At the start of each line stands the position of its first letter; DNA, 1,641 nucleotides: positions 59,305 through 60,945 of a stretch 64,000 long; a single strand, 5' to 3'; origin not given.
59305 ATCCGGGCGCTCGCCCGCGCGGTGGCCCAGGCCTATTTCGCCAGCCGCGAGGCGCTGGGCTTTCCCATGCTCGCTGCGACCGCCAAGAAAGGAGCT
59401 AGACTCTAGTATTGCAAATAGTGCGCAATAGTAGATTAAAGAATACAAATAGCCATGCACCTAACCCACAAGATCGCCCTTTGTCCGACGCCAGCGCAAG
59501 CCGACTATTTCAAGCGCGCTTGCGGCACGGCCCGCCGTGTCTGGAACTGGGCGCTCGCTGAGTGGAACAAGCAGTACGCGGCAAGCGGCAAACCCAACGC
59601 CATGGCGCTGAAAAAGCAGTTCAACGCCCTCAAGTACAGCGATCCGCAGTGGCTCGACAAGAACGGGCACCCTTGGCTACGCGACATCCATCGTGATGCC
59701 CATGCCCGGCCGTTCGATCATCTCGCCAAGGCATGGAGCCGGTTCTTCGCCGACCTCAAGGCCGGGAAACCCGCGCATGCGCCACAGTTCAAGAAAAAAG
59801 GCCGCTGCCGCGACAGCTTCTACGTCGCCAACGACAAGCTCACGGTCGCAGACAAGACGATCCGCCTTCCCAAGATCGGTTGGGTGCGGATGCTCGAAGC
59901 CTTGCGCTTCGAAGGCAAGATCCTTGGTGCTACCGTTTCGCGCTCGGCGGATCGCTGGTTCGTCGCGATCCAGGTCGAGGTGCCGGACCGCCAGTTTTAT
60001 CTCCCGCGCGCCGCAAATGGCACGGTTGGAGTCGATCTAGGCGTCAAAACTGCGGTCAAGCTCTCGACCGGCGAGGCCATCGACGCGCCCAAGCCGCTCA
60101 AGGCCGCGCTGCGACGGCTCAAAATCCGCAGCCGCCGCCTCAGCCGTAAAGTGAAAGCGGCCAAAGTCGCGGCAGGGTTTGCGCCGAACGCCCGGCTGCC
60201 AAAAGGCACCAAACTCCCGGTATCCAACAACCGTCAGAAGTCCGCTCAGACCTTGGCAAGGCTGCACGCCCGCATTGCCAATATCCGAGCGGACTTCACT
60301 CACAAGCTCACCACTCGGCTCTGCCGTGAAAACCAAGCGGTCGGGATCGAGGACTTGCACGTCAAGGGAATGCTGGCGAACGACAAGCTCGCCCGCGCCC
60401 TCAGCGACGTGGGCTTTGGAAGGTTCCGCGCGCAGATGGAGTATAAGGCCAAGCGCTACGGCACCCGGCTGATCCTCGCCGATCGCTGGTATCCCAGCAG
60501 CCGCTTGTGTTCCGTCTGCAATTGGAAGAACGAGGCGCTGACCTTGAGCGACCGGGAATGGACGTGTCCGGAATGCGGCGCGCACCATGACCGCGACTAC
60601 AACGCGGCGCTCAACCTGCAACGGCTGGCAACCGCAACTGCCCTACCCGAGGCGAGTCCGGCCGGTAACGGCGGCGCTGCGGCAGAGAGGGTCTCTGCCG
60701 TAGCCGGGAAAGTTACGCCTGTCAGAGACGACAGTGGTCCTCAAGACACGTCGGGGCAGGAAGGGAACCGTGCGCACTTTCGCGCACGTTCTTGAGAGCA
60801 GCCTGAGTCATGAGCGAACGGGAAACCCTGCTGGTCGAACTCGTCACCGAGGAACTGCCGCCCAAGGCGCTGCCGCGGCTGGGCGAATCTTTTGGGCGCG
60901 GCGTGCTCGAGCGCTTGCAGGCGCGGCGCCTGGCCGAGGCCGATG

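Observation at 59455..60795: Intact solo TnpB (OMEGA-type RNA-guided nuclease) with no partner transposase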

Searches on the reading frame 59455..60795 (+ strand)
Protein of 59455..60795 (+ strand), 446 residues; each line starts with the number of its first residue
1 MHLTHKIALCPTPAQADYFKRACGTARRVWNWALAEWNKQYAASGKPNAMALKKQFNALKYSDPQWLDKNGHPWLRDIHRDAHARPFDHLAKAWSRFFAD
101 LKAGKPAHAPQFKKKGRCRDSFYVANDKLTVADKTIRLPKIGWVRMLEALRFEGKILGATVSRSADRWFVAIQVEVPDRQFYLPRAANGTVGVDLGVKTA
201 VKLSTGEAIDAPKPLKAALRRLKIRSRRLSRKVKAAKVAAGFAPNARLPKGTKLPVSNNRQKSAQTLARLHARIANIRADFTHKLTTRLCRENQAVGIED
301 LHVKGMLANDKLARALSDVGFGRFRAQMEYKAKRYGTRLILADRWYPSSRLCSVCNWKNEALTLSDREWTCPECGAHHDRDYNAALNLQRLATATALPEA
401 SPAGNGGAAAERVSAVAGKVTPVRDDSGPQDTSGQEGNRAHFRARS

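Call 4: search_protein_families(library=pfam, proteins=[window:59455-60795:+], max_evalue=0.01)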
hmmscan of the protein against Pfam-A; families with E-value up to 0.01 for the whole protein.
window:59455-60795:+ (446 aa): 3 families
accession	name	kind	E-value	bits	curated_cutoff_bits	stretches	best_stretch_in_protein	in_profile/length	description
PF07282.18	Cas12f1-like_TNB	-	1.9e-23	82.8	26.3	1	321-388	1-60/60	Cas12f1-like, TNB domain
PF01385.25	OrfB_IS605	-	5.5e-23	81.9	30.5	1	173-308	3-118/120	Probable transposase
PF12323.14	HTH_OrfB_IS605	-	2.6e-13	49.7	21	1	1-46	1-47/47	Helix-turn-helix domain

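Call 7: search_solved_structures(query=window:59455-60795:+, max_evalue=0.01, show_alignments=3)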
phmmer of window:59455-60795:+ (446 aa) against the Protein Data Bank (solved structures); distinct sequences matched with E-value up to 0.01: 18.
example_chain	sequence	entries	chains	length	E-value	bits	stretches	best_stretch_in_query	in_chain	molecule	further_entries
9yyg_A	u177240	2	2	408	9.4e-67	229.2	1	7-397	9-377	AI-designed RNA-guided nuclease | AI-generated RNA-guided nuclease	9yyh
8bf8_A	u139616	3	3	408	3.8e-57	197.6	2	262-397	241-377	RNA-guided DNA endonuclease TnpB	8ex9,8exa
8h1j_A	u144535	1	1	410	3.9e-57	197.5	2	262-397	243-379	RNA-guided DNA endonuclease TnpB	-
8iaz_A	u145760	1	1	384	6.3e-42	147.4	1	6-391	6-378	Transposase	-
9j09_A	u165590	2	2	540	7.7e-37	130.7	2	147-392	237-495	Transposase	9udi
9jfq_A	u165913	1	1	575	9.2e-28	100.8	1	225-393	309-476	LaTranC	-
9jfo_A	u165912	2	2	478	9.6e-28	100.7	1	226-392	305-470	LaTranC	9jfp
9b0l_P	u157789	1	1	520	9.2e-10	41.4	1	257-391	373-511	TnpB-like protein L79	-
8hr5_A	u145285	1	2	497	2e-08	37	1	186-389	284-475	Transposase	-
23vu_A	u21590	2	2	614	3.2e-08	36.4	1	273-404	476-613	UnCas12m4a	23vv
8j12_A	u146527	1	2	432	2.5e-06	30.1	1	166-388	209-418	Transposase IS605 OrfB C-terminal domain-containing protein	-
8j1j_A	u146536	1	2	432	3.9e-06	29.5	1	167-388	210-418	Transposase IS605 OrfB C-terminal domain-containing protein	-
8j3r_A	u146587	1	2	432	1.1e-05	28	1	168-388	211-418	Transposase IS605 OrfB C-terminal domain-containing protein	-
9nzq_A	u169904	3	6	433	1.2e-05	27.9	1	166-389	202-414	Cas12f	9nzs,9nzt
7wju_A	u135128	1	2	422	2.2e-05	27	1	257-388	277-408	OrfB_Zn_ribbon domain-containing protein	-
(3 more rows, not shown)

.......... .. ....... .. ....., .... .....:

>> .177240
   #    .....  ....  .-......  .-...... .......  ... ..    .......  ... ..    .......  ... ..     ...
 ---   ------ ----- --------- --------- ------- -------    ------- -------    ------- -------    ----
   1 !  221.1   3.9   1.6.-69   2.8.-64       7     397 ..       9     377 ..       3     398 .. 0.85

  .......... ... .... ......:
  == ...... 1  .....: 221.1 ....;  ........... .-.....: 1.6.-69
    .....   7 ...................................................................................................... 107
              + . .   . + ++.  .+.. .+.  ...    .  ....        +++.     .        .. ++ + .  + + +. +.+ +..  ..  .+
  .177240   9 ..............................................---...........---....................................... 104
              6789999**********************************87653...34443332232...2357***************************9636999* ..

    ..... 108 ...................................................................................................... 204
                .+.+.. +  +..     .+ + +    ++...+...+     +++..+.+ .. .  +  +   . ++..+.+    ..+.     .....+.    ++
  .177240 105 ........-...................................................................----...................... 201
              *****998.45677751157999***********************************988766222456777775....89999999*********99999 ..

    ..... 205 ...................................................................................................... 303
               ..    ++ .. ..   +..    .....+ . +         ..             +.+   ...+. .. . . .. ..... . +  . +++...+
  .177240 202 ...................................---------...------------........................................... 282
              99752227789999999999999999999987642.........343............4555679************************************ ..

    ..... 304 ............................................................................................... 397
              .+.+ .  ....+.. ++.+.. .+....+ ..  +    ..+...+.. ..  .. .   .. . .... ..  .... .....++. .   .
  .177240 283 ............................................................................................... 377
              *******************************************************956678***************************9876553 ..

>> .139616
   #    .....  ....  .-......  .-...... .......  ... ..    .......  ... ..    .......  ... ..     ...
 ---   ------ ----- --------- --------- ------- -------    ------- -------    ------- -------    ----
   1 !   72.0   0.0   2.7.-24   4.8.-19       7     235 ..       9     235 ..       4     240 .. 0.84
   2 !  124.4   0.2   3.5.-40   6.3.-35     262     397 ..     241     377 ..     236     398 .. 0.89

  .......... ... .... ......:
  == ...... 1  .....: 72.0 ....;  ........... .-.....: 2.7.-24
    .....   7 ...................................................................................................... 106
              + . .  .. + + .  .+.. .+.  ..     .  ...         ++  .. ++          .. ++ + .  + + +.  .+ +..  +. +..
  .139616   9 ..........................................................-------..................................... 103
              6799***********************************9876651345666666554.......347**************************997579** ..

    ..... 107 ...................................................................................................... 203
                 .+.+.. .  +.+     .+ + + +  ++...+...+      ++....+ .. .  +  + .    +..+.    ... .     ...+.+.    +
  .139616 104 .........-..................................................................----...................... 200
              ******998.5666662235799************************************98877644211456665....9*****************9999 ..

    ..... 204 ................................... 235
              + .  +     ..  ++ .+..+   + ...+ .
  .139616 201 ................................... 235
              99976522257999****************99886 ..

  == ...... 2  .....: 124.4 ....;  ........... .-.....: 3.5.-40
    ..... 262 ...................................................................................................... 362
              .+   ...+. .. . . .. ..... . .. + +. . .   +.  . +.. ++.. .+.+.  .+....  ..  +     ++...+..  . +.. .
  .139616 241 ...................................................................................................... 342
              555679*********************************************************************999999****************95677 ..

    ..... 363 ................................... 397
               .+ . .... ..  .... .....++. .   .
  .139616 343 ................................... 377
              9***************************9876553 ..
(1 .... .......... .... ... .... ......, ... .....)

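Call 10: find_related_loci(query=window:59455-60795:+, collection=genome_contigs, flank=4000)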
Query window:59455-60795:+ (446 aa) in genome_contigs; peptide patterns used: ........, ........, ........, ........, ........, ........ (x = any residue, [..] = any of these).
323 stretches matched a pattern; 269 encode a relative of the query (tblastn E <= 1e-3); the best 80 are kept; 80 distinct loci.
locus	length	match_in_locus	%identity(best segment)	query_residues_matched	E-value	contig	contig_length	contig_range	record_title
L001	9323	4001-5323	79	1-441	0e+0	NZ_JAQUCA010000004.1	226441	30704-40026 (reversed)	MAG: Giesbergeria sp. isolate STCSWMC_12 NODE_51_length_226441_cov_17.109984_ST_CSWMC, whole genome shotgun sequence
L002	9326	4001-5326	79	1-442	0e+0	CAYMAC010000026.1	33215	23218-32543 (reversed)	MAG TPA_asm: uncultured Simplicispira sp. isolate SRP290908_co2_181 genome assembly, contig: NODE_1589_length_33215_cov_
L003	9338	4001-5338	78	1-446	0e+0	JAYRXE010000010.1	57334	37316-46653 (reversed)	MAG: Candidatus Paceibacterota bacterium isolate EBPR_ori4bin.24 k141_35411, whole genome shotgun sequence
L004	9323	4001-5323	79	1-441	0e+0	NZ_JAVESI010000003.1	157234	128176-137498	MAG: Trichloromonas sp. isolate BF1_5 scaffold_125_c1_biofilm_2017, whole genome shotgun sequence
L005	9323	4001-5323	79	1-441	0e+0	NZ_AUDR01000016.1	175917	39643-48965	Tepidiphilus margaritifer DSM 15129 H607DRAFT_scaffold00005.5_C, whole genome shotgun sequence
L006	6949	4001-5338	78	1-446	0e+0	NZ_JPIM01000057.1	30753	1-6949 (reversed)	Chloroflexus sp. MS-G contig00057, whole genome shotgun sequence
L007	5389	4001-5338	79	1-446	0e+0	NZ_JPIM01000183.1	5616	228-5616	Chloroflexus sp. MS-G contig00183, whole genome shotgun sequence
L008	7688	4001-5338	78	1-446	0e+0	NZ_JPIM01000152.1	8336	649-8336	Chloroflexus sp. MS-G contig00152, whole genome shotgun sequence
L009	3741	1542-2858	78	1-441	0e+0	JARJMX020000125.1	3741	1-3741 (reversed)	MAG: Gammaproteobacteria bacterium isolate MAG_9 k141_253529, whole genome shotgun sequence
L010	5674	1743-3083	77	1-445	0e+0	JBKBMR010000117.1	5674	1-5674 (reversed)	MAG: Methylohalobius sp. isolate 21I_069.bin.67 NODE_117_length_5674_cov_4.112739, whole genome shotgun sequence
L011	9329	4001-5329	79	1-445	0e+0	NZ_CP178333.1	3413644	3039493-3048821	Ectothiorhodospira shaposhnikovii strain PHS-Q chromosome, complete genome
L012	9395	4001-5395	74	1-446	0e+0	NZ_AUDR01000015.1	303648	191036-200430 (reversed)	Tepidiphilus margaritifer DSM 15129 H607DRAFT_scaffold00004.4_C, whole genome shotgun sequence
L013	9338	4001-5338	78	1-446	0e+0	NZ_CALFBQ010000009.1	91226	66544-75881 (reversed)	MAG: uncultured Chloroflexus sp. isolate L1_Bin_METABAT__258_1 c_000000634515, whole genome shotgun sequence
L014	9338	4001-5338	78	1-446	0e+0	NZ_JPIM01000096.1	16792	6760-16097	Chloroflexus sp. MS-G contig00096, whole genome shotgun sequence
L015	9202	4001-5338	78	1-446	0e+0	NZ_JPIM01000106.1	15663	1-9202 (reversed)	Chloroflexus sp. MS-G contig00106, whole genome shotgun sequence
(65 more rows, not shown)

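Call 17: search_protein_families(library=pfam, proteins=[L004:3348-3986:+, L013:3173-3811:+], max_evalue=0.01)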
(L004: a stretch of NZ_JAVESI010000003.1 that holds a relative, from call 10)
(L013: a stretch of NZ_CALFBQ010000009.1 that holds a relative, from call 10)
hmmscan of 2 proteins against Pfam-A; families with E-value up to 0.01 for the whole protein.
L004:3348-3986:+ (212 aa): 4 families
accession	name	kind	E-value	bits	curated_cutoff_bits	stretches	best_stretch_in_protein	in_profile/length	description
PF00239.26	Resolvase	-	7.8e-18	65.4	23.3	1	67-193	2-132/145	Resolvase, N terminal domain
PF00376.29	MerR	-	1.2e-13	51.1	28.2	1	8-45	1-38/38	MerR family regulatory protein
PF13411.12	MerR_1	-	4.1e-10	40.1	21.6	1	8-53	2-46/69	MerR HTH family regulatory protein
PF12728.13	HTH_17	-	1.3e-07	32.1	27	1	8-54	3-47/51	Helix-turn-helix domain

L013:3173-3811:+ (212 aa): 4 families
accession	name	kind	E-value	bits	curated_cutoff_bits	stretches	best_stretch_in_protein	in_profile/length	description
PF00239.26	Resolvase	-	4e-11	43.7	23.3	1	67-192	2-131/145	Resolvase, N terminal domain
PF00376.29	MerR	-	4.8e-10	39.5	28.2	1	10-45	3-38/38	MerR family regulatory protein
PF13411.12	MerR_1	-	1.1e-05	25.9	21.6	1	10-53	4-46/69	MerR HTH family regulatory protein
PF12728.13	HTH_17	-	4.4e-05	24.1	27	1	12-54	7-47/51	Helix-turn-helix domain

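Call 22: find_encoding_contigs(protein=window:59455-60795:+, flank=4000, max_places=10)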
Protein window:59455-60795:+ (446 aa): no gene with exactly this product is on record in the collection.

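Call 58: search_protein_families(library=ncbifam, proteins=[window:59455-60795:+, L004:3348-3986:+], max_evalue=0.001)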
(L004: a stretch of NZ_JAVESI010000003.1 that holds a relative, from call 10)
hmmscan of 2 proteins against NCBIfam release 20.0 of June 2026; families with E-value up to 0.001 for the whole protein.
window:59455-60795:+ (446 aa): 6 families
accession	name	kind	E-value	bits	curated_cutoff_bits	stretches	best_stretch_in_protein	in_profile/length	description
NF038281.1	IS200_TnpB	exception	2.4e-94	316.4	425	1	4-392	3-359/360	IS200/IS605 family element RNA-guided endonuclease TnpB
NF040570.1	guided_TnpB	subfamily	9.1e-92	308.3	100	1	6-390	2-388/389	RNA-guided endonuclease TnpB family protein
NF038280.1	IS607_TnpB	exception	2.4e-75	254.1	350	1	6-418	7-420/431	IS607 family element RNA-guided endonuclease TnpB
NF038192.1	V_cas_c2c8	exception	3e-29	102.4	350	1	83-306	155-382/457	type V CRISPR-associated protein C2c8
TIGR01766.2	TIGR01766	domain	1.9e-12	47.5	32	1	276-348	3-82/82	IS200/IS605 family accessory protein TnpB-related protein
NF049972.1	CRISPR_Cas12f2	exception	3e-07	29.6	450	1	184-388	322-515/524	type V CRISPR-associated effector Cas12f2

L004:3348-3986:+ (212 aa): 15 families
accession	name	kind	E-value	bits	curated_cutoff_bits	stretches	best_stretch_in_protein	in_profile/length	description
NF033518.0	transpos_IS607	equivalog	1.3e-60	204.1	110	1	11-197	2-187/187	IS607 family transposase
NF049883.1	resolv_YneB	equivalog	5.4e-10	39.1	175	1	67-192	3-134/211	YneB family resolvase-like protein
NF041201.1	recomb_XisF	equivalog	2.8e-07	29.8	375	1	67-192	2-128/465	fdxN element excision recombinase XisF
TIGR02044.1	CueR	equivalog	6.5e-06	26.2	147.4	1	9-57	3-51/127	Cu(I)-responsive transcriptional regulator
TIGR02047.1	CadR-PbrR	equivalog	1.8e-05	24.8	151.45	1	9-53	3-47/127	Cd(II)/Pb(II)-responsive transcriptional regulator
TIGR02054.1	MerD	equivalog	4.7e-05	23.9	103.65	1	10-98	7-98/120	mercuric resistance transcriptional repressor MerD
TIGR02043.1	ZntR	equivalog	0.00012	22.2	167.95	1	9-52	4-47/131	Zn(2+)-responsive transcriptional regulator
NF047375.1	HeatShock_HspR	equivalog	0.00022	21.2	105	1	10-53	7-49/92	heat shock protein transcriptional repressor HspR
NF009949.0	PRK13413.1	equivalog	0.00022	21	272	0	67-144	3-77/203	master DNA invertase Mpi family serine-type recombinase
NF009648.0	PRK13182.1-4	equivalog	0.0003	20.8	170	1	8-67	2-60/184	chromosome-anchoring protein RacA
TIGR03453.1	partition_RepA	equivalog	0.00032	19.7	348.45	1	7-54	34-81/387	plasmid partitioning protein RepA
NF033787.1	HTH_BldC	subfamily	0.00037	20.3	77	1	9-52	5-47/49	BldC family transcriptional regulator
TIGR01764.1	excise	domain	0.00042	20.6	28.8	1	6-44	1-38/49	excisionase family DNA-binding protein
NF007069.0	PRK09514.1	equivalog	0.00046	20.2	143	0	9-52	4-47/141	Zn(2+)-responsive transcriptional regulator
NF040522.1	VC1465_fam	subfamily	0.00092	19.3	70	0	9-36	12-39/111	VC1465 family Xer recombination activation factor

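Call 66: search_dna_similar(query=window:59455-60795:+, collection=plasmids, mode=protein, max_rows=12, max_evalue=1e-30)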
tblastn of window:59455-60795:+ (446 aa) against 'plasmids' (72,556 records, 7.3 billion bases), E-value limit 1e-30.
Records with a match: 1150; places in all: 1630; records where one place covers at least 80% of the query: 829.
Best place of each record, by identity: 60-80% 1; <60% 1149.
By first word of the organism name: Enterococcus 521; Escherichia 148; Bacillus 93; Salmonella 74; Campylobacter 70; Klebsiella 35; Clostridium 22; Streptomyces 18; Xylella 13; Paenibacillus 9; and 79 more.
By predicted mobility (MOB-suite, as given by PLSDB): conjugative 520; non-mobilizable 441; mobilizable 189.
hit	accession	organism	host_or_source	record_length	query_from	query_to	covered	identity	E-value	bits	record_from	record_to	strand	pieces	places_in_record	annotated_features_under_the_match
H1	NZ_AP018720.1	Sulfuricystis multivorans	-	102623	1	446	100%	77.6%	0e+0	662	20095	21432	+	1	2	RNA-guided endonuclease TnpB family protein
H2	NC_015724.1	Cupriavidus necator N-1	soil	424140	1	445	100%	54.9%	2e-147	471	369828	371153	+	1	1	RNA-guided endonuclease TnpB family protein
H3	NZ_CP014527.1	Haematospirillum jordaniae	Homo sapiens,Blood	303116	1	435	98%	44.6%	1e-90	308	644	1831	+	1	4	RNA-guided endonuclease TnpB family protein | IS607 family transposase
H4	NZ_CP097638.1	Aquincola tertiaricarbonis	cell culture,water supply well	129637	1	437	98%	43.0%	2e-90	307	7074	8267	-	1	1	transposase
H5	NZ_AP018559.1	Hydrogenophilus thermoluteolus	-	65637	1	410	92%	45.2%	6e-90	305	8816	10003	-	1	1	RNA-guided endonuclease TnpB family protein | IS607 family transposase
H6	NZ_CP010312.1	Geoalkalibacter subterraneus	-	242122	1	419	94%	44.1%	1e-86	296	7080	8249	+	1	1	RNA-guided endonuclease TnpB family protein | MerR family DNA-binding transcriptional regulator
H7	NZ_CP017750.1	Cupriavidus sp. USMAA2-4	cell culture,Sungai Pinang, Penang, ...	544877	1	436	98%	41.7%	1e-89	305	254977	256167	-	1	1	RNA-guided endonuclease TnpB family protein | recombinase family protein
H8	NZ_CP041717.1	Acidiphilium multivorum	Cell culture,activated sludge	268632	1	424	95%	41.5%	7e-81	279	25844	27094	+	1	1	RNA-guided endonuclease TnpB family protein | IS607 family transposase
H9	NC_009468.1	Acidiphilium cryptum JF-5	-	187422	1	397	89%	44.3%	1e-76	267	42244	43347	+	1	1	RNA-guided endonuclease TnpB family protein | IS607 family transposase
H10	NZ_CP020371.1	Candidatus Thiodictyon syntrophicum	meromictic lake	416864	1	397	89%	44.2%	5e-86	294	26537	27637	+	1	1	RNA-guided endonuclease TnpB family protein | IS607 family transposase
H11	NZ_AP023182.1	Paraburkholderia sp. PGU19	Physopelta gutta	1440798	1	414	93%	42.3%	6e-81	280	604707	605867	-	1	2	record has no annotation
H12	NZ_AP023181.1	Paraburkholderia sp. PGU19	Physopelta gutta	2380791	1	414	93%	42.0%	7e-80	276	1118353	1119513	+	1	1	none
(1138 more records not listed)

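Call 67: get_annotated_region(hit=H1, flank=2500)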
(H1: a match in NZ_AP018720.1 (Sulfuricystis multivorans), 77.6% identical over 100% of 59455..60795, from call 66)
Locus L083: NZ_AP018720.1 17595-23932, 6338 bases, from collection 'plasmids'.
description: Sulfuricystis multivorans strain J5B plasmid pSTJ2, complete sequence
organism: Sulfuricystis multivorans (NCBI taxid 2211108)
taxonomy: Bacteria; Pseudomonadota; Betaproteobacteria; Nitrosomonadales; Sterolibacteriaceae; Sulfuricystis; Sulfuricystis multivorans
host: -; source: -; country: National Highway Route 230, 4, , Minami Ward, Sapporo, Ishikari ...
typing (MOB-suite, as given by PLSDB): non-mobilizable
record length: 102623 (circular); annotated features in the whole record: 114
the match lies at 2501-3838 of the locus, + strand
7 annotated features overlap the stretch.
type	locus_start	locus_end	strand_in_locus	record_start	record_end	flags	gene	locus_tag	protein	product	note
CDS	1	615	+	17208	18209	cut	-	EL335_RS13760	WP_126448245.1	ParB N-terminal domain-containing protein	-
CDS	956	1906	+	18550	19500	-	-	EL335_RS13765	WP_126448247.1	hypothetical protein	-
CDS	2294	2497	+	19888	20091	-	-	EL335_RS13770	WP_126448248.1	hypothetical protein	-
CDS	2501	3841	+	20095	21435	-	-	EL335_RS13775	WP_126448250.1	RNA-guided endonuclease TnpB family protein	-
CDS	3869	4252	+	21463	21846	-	-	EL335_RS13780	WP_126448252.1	hypothetical protein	-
CDS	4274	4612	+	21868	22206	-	-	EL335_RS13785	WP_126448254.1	hypothetical protein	-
CDS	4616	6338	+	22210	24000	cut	traD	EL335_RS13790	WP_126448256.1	conjugative transfer system coupling protein TraD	GO:0015074 - DNA integration [Evidence IEA]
